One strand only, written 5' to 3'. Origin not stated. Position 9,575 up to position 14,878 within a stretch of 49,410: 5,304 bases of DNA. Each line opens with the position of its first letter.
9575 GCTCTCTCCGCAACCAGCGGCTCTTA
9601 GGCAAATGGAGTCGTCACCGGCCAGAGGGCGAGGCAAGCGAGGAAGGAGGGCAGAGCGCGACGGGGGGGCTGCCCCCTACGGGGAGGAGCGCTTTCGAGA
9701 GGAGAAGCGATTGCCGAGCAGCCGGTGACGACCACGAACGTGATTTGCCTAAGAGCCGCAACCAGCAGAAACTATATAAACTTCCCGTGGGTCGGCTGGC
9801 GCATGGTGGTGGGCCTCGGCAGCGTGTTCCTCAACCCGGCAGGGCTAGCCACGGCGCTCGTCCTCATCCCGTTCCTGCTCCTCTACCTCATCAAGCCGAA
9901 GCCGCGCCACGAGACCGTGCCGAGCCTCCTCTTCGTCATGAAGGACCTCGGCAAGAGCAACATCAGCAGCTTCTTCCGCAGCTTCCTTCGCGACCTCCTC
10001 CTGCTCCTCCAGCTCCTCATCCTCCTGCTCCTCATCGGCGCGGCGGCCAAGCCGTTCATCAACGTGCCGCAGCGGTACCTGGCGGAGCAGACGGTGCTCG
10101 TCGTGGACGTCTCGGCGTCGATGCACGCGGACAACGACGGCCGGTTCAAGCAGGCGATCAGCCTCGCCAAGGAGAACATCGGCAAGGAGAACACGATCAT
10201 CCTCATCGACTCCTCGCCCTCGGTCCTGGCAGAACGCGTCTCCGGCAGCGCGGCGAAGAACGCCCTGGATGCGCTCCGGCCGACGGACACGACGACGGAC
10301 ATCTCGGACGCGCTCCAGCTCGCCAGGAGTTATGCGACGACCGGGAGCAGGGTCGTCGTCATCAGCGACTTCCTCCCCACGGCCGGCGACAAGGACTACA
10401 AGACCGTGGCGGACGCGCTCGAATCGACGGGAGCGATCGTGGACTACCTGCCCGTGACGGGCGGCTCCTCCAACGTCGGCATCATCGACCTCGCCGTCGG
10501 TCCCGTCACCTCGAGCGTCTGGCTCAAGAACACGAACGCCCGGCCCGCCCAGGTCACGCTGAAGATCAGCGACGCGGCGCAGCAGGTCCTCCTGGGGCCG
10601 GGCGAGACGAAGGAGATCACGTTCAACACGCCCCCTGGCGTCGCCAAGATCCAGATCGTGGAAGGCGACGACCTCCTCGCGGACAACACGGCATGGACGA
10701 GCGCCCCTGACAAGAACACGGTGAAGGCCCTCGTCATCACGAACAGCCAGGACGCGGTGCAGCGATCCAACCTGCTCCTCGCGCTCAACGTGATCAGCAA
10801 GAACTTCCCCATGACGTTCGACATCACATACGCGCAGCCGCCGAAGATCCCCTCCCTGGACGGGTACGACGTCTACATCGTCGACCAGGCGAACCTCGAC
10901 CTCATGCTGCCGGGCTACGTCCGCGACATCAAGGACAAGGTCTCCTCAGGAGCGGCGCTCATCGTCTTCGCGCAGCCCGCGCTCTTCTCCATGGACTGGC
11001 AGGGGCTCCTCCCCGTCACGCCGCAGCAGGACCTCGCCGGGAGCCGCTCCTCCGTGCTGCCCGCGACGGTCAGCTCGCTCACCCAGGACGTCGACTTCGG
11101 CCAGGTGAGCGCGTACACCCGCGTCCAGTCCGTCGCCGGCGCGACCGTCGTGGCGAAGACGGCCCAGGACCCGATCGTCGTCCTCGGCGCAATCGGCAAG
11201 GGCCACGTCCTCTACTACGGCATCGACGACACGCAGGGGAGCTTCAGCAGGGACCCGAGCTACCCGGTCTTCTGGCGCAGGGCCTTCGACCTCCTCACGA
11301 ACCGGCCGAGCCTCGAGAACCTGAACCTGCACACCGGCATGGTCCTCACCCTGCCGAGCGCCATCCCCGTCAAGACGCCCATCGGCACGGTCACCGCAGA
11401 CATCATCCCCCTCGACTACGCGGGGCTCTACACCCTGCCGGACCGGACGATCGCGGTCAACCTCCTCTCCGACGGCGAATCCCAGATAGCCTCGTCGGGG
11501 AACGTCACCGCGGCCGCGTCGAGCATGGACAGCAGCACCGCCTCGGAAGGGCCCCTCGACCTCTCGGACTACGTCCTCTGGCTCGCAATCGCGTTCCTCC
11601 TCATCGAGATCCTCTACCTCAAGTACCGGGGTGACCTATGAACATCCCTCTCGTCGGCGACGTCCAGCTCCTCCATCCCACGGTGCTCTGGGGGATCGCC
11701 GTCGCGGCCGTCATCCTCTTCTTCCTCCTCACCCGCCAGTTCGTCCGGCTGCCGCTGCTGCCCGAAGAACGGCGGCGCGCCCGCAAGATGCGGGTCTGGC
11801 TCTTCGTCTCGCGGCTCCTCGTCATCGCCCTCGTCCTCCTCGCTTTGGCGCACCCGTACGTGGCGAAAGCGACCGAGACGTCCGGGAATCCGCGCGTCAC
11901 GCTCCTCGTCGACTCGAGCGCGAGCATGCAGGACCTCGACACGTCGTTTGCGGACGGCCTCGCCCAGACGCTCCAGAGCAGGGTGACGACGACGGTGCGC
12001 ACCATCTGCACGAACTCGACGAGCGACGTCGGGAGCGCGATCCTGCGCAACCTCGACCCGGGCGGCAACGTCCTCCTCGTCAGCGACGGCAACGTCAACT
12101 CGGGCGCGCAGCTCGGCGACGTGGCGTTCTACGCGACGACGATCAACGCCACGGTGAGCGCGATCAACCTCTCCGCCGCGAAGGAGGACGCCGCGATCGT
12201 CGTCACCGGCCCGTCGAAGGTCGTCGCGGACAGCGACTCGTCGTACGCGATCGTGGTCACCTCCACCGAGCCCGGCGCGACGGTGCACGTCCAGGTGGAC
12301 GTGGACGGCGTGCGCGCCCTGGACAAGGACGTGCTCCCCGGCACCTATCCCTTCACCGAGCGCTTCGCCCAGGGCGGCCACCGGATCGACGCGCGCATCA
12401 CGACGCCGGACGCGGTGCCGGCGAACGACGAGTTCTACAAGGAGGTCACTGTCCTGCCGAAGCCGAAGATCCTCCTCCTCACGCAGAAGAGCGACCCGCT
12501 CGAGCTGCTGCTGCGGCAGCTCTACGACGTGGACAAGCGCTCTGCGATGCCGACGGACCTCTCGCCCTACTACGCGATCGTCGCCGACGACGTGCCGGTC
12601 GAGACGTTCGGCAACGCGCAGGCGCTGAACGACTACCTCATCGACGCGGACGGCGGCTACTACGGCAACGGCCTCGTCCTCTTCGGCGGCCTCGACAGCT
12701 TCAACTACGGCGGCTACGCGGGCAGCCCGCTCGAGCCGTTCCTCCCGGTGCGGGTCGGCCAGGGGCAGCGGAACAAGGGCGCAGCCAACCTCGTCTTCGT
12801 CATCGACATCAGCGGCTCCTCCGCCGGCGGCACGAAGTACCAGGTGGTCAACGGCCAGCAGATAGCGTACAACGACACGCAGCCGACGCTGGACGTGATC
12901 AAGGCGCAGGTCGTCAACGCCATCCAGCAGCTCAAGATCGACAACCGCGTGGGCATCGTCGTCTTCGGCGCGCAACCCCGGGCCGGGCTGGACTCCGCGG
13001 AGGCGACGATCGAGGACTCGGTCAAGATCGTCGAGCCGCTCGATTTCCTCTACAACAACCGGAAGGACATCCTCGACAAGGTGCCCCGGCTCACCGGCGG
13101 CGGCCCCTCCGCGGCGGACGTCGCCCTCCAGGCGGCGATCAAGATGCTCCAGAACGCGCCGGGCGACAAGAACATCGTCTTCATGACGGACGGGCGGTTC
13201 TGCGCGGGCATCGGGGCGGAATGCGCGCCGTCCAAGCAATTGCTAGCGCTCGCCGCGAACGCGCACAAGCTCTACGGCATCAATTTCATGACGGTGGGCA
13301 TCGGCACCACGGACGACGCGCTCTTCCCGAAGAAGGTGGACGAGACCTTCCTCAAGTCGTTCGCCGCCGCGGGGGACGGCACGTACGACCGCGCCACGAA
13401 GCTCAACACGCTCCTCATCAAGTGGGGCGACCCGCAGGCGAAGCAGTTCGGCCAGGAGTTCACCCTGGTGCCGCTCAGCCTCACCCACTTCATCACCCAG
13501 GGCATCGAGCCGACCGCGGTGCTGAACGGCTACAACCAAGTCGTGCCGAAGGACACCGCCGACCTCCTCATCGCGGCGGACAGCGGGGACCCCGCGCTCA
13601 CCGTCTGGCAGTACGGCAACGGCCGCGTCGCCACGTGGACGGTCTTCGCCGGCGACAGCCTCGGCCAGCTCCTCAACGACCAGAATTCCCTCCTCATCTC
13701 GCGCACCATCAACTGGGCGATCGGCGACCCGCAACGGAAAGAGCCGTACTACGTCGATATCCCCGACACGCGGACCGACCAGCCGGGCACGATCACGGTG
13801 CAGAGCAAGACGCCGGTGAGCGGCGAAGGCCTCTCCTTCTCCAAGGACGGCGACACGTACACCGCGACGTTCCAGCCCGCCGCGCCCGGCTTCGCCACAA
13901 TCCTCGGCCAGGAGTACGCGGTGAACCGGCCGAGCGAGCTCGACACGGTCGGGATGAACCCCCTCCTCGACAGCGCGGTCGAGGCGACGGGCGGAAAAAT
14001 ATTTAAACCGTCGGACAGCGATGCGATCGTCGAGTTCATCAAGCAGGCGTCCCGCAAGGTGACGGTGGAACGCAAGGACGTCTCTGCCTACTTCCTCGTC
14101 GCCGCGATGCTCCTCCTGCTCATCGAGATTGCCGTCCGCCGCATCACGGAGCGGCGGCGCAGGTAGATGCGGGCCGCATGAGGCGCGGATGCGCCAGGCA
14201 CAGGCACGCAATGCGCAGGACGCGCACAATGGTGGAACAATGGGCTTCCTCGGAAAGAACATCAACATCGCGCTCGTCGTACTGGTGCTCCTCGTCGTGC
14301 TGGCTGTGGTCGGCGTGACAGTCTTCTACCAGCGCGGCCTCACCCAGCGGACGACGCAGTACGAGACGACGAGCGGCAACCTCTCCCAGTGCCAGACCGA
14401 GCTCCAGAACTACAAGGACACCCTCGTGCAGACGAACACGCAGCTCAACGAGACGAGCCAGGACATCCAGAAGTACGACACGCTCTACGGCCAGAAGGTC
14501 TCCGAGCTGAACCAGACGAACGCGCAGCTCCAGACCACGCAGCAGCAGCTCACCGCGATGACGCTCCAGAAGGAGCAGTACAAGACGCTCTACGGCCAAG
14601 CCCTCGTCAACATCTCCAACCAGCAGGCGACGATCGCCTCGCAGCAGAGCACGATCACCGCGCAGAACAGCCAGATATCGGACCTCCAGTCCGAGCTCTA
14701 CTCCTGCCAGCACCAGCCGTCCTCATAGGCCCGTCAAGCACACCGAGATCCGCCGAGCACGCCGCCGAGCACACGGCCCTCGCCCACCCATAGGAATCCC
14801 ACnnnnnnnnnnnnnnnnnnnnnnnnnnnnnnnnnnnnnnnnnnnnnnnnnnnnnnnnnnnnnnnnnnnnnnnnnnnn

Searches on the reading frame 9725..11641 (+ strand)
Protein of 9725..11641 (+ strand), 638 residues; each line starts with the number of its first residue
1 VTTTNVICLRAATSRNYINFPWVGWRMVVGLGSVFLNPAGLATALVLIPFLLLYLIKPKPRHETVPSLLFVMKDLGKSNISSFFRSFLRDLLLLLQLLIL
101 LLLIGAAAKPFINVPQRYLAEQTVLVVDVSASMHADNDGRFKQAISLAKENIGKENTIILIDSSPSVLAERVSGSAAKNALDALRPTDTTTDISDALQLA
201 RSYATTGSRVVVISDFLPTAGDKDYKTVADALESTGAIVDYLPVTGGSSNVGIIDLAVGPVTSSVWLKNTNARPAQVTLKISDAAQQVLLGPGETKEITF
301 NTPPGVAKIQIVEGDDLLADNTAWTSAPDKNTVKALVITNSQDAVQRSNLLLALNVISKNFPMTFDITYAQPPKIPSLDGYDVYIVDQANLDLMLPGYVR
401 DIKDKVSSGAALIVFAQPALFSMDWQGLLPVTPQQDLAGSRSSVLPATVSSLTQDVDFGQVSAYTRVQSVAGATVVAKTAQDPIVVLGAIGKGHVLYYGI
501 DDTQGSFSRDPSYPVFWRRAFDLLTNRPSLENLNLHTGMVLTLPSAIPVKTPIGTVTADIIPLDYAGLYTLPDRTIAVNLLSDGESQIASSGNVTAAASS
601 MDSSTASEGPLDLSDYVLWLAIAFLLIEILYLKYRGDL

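Call 9: search_protein_families(library=pfam, proteins=[window:9725-11641:+])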
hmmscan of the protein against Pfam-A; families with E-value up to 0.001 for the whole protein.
window:9725-11641:+ (638 aa): 6 families
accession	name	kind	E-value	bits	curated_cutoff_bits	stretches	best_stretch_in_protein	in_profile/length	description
PF24157.1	DUF7408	-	6.4e-33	114.6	27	1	335-520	2-174/174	Domain of unknown function (DUF7408)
PF07584.16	BatA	-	1.8e-11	44.7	25.9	1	34-110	3-77/77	Aerotolerance regulator N-terminal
PF24155.1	DUF7406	-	8.8e-10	38.8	28.4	1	527-577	1-51/52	Domain of unknown function (DUF7406)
PF24156.1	DUF7407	-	2.3e-09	37.9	28.2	1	251-324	1-74/74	Domain of unknown function (DUF7407)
PF13519.12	VWA_2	-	4.8e-09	37.2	27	1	123-216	1-106/107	von Willebrand factor type A domain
PF05762.20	VWA_CoxE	-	0.00022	21.2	26.4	1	120-236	55-179/222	VWA domain containing CoxE-like protein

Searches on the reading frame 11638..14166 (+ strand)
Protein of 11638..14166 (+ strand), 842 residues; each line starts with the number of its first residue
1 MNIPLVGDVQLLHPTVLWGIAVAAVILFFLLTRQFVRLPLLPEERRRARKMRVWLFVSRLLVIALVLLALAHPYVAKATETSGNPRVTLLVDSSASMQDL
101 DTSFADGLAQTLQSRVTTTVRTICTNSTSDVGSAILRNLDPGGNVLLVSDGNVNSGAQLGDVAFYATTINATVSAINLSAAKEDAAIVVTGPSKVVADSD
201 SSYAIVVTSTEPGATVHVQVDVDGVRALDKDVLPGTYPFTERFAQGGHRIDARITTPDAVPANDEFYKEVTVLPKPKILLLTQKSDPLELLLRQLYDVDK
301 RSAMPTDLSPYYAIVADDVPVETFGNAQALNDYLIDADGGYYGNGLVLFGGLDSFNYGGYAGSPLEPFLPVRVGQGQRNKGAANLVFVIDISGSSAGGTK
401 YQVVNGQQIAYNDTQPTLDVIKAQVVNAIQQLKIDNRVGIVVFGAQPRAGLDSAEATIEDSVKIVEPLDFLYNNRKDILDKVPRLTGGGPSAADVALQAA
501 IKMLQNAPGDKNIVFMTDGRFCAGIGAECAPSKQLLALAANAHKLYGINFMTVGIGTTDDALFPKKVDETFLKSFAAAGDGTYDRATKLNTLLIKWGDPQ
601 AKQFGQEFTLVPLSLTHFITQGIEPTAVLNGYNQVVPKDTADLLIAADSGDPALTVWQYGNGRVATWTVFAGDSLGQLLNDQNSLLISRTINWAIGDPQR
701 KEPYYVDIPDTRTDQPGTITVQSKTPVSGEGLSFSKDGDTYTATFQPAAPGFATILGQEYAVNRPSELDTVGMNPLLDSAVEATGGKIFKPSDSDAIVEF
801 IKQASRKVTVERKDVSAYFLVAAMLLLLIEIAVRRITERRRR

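Call 9: search_protein_families(library=pfam, proteins=[window:11638-14166:+])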
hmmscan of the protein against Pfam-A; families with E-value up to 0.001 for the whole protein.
window:11638-14166:+ (842 aa): 2 families
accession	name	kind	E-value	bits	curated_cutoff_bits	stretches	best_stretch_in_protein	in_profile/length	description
PF13519.12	VWA_2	-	3.2e-10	41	27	1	385-519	1-106/107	von Willebrand factor type A domain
PF00092.34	VWA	-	1.7e-08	35.4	23.8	1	384-580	1-155/174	von Willebrand factor type A domain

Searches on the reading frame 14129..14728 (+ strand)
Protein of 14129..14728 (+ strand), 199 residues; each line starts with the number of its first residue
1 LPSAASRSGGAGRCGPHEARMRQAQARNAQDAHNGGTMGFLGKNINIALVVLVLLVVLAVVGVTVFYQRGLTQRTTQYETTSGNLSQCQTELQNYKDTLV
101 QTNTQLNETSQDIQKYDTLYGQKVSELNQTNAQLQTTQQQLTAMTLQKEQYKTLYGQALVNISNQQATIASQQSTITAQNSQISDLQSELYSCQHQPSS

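Call 62: search_protein_families(library=pfam, proteins=[window:14129-14728:+], max_evalue=0.001)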
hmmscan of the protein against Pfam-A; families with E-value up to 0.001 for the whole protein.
window:14129-14728:+ (199 aa): 1 family
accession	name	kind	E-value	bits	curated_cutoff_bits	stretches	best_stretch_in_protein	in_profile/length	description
PF03528.20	Rabaptin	-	0.00076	18.8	26.7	1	117-191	3-78/486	Rabaptin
